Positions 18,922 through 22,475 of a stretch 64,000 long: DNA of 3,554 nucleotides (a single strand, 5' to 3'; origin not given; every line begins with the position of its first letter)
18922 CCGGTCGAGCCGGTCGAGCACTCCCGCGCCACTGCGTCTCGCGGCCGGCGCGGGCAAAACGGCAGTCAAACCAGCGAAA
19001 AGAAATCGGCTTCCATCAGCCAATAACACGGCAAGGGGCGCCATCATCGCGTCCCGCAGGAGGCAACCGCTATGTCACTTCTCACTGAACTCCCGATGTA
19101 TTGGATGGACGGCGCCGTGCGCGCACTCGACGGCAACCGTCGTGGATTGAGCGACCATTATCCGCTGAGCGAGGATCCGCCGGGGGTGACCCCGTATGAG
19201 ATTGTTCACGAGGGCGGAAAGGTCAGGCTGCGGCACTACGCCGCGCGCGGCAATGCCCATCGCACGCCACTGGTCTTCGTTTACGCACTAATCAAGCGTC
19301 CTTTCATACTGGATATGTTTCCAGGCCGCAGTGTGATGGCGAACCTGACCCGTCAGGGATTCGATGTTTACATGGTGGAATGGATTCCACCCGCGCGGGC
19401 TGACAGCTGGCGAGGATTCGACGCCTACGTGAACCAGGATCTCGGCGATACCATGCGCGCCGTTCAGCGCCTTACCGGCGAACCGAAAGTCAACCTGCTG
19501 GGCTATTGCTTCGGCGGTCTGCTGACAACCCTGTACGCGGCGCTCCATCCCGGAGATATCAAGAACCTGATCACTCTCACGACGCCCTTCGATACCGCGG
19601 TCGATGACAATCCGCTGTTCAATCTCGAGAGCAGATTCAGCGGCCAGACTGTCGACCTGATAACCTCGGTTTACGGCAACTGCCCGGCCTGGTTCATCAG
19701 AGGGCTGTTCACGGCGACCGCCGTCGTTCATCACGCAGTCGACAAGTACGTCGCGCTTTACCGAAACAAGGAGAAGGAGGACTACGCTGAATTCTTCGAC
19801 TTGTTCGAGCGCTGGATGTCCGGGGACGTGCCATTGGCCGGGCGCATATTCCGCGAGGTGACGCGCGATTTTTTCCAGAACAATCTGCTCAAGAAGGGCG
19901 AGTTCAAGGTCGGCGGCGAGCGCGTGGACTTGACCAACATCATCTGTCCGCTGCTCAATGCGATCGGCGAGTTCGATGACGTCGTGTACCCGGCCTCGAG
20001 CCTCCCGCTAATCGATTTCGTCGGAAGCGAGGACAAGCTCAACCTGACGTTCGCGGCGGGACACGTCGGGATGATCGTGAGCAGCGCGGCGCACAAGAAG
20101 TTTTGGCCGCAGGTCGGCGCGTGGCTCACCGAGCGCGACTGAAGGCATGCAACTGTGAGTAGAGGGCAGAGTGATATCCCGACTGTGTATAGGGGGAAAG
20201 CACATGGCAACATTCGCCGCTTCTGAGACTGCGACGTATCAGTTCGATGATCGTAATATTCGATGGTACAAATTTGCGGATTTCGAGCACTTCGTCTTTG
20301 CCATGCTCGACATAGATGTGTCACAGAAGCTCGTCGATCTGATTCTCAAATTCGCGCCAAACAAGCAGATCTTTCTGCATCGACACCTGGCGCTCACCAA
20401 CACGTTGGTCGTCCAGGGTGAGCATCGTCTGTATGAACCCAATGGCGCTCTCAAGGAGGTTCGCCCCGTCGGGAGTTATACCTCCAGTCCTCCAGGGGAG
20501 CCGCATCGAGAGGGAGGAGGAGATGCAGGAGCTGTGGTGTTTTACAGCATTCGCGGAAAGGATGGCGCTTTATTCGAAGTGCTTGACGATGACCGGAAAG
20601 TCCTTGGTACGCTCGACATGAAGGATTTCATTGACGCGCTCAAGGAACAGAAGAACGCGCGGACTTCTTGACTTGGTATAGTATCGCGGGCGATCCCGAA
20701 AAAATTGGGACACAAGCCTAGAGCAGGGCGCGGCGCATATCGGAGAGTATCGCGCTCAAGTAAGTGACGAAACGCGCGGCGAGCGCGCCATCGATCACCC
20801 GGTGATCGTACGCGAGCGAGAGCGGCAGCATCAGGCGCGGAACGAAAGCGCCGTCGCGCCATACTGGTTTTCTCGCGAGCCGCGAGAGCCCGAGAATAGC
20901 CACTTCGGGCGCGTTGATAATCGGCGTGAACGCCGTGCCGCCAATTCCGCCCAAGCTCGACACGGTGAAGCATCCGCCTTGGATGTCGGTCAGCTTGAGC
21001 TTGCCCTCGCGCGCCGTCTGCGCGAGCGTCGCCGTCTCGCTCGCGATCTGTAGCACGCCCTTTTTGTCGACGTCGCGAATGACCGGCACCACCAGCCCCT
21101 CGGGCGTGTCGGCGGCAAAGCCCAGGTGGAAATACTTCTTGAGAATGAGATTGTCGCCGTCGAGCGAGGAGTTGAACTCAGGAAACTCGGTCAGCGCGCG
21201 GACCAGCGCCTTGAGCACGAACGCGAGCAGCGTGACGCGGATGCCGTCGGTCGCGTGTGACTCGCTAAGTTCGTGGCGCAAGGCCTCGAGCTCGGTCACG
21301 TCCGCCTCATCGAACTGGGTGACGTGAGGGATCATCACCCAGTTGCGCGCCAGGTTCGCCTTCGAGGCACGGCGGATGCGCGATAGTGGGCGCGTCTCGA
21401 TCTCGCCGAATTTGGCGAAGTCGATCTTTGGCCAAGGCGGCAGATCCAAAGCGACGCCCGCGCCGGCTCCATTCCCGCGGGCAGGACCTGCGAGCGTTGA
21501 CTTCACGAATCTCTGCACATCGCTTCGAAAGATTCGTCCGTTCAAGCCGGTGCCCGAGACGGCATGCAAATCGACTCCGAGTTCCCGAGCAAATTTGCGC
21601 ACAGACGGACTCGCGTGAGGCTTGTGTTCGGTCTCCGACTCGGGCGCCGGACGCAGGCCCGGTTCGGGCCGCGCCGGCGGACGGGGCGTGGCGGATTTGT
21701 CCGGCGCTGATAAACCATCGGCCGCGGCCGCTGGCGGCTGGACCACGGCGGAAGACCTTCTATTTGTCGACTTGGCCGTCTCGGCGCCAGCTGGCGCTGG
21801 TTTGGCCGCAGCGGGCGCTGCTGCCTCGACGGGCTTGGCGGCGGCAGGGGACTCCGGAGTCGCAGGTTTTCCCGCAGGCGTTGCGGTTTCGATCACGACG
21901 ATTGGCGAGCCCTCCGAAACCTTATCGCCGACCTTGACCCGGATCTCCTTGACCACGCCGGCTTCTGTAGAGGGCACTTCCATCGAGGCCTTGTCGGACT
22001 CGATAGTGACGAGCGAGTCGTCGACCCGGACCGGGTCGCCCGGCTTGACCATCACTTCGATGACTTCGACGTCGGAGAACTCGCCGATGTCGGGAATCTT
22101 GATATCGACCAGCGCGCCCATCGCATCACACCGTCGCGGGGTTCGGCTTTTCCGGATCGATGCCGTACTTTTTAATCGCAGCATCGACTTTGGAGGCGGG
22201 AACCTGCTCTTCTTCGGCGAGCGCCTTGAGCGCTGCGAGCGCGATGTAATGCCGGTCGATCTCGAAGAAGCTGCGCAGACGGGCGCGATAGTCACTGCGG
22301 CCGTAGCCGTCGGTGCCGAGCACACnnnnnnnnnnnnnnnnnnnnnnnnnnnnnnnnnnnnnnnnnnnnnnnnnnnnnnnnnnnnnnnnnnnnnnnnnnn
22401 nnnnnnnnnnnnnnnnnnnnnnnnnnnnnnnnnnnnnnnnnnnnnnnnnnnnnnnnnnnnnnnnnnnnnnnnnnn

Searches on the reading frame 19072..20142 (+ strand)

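Call 35: search_protein_families(library=pfam, proteins=[window:19072-20142:+], max_evalue=0.0001)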
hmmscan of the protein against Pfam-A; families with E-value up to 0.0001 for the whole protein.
window:19072-20142:+ (356 aa): 3 families
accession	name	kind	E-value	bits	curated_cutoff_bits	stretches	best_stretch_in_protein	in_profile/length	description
PF00561.26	Abhydrolase_1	-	7.3e-16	59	25.8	1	66-335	2-242/245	alpha/beta hydrolase fold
PF12146.15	Hydrolase_4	-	1.8e-07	31.1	27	1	88-190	23-130/239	Serine aminopeptidase, S33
PF11339.14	DUF3141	-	1e-06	28.1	29.7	1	139-315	142-322/582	Protein of unknown function (DUF3141)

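Call 79: search_protein_families(library=ncbifam, proteins=[window:19072-20142:+], max_evalue=0.001)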
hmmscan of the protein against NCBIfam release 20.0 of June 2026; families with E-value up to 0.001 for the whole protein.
window:19072-20142:+ (356 aa): 4 families
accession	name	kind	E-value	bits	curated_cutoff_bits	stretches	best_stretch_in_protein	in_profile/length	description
TIGR01836.1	PHA_synth_III_C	subfamily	8.5e-84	281.5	365.3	1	37-355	34-350/350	class III poly(R)-hydroxyalkanoic acid synthase subunit PhaC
TIGR01838.1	PHA_synth_I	subfamily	2.2e-30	105.6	622.65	1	39-344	162-467/532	class I poly(R)-hydroxyalkanoic acid synthase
NF005898.0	PRK07868.1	equivalog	6.3e-21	73.8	925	1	40-353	38-359/994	acyl-CoA synthetase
TIGR01839.1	PHA_synth_II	subfamily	5.4e-12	44.6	855.4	1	61-153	212-303/560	class II poly(R)-hydroxyalkanoic acid synthase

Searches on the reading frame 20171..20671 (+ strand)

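Call 35: search_protein_families(library=pfam, proteins=[window:20171-20671:+], max_evalue=0.0001)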
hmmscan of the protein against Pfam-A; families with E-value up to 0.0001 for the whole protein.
window:20171-20671:+ (166 aa): 1 family
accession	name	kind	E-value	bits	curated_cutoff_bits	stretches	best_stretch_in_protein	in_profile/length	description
PF12973.13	Cupin_7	-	1.6e-05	25.1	27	1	27-124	8-98/105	ChrR Cupin-like domain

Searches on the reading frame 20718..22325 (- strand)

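Call 69: search_protein_families(library=pfam, proteins=[window:20718-22325:-], max_evalue=0.001)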
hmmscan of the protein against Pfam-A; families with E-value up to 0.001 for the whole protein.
window:20718-22325:- (535 aa): 4 families
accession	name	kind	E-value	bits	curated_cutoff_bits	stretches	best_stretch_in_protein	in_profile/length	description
PF00198.28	2-oxoacid_dh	-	1.2e-81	274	23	1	308-534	3-231/232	2-oxoacid dehydrogenases acyltransferase (catalytic domain)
PF00364.28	Biotin_lipoyl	-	3.4e-22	78.5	22.1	1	74-145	2-73/73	Biotin-requiring enzyme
PF02817.22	E3_binding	-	5.8e-16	58.8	23.7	1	236-271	1-36/36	e3 binding domain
PF07831.19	PYNP_C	-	0.00096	19.2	27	0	122-146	32-54/75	Pyrimidine nucleoside phosphorylase C-terminal domain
